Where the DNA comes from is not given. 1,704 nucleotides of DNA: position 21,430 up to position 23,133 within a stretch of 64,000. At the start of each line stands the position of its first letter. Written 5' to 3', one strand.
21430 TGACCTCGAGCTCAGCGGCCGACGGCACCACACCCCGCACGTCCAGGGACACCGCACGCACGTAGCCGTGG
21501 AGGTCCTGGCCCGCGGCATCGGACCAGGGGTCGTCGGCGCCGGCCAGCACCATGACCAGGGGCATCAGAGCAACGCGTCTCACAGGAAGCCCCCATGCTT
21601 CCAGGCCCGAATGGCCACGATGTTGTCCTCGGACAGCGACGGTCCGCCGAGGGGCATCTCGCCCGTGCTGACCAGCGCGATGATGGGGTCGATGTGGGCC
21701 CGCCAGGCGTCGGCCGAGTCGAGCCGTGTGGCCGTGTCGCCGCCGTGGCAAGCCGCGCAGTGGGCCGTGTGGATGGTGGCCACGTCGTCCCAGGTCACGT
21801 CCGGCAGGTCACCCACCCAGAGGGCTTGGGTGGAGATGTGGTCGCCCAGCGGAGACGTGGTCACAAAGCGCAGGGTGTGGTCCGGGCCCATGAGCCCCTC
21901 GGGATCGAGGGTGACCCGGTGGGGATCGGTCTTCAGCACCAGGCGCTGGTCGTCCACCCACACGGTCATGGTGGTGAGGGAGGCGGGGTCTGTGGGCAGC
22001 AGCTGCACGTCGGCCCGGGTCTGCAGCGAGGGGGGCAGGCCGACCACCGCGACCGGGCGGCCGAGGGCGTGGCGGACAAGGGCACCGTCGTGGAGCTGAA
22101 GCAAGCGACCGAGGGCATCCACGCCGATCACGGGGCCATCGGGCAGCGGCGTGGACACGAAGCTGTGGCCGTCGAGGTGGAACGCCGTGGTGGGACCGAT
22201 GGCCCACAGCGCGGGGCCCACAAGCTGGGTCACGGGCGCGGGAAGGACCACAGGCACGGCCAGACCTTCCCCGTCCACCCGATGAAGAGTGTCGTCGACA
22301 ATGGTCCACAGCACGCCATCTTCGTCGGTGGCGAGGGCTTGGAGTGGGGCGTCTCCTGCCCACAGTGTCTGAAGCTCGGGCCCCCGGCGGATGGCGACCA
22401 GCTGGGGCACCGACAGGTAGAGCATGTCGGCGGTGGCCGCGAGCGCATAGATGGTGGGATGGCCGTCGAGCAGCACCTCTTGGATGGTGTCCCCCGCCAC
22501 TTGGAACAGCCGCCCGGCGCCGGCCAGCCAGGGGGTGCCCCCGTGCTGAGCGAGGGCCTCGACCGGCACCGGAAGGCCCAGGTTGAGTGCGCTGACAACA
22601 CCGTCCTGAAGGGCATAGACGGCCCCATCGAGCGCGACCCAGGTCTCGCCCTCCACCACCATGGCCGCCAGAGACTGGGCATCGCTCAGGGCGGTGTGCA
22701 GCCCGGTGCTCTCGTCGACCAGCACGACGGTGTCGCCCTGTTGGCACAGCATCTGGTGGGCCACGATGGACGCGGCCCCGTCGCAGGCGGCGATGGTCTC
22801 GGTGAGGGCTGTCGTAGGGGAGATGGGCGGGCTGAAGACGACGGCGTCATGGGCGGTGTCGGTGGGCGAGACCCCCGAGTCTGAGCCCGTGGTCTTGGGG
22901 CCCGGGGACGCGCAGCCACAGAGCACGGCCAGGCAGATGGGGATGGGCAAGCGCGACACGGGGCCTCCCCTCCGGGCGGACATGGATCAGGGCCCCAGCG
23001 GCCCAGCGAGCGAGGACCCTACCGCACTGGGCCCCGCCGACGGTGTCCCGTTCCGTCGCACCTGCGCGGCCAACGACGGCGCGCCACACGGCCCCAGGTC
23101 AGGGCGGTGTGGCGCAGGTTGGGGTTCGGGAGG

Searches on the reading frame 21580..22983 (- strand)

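Call 19: search_protein_families(library=pfam, proteins=[window:21580-22983:-], max_evalue=0.001)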
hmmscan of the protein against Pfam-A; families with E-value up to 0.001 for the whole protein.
window:21580-22983:- (467 aa): 1 family
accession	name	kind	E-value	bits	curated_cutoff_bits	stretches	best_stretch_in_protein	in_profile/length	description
PF13442.11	Cytochrome_CBB3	-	3.3e-06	27.8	27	1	398-461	3-67/68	Cytochrome C oxidase, cbb3-type, subunit III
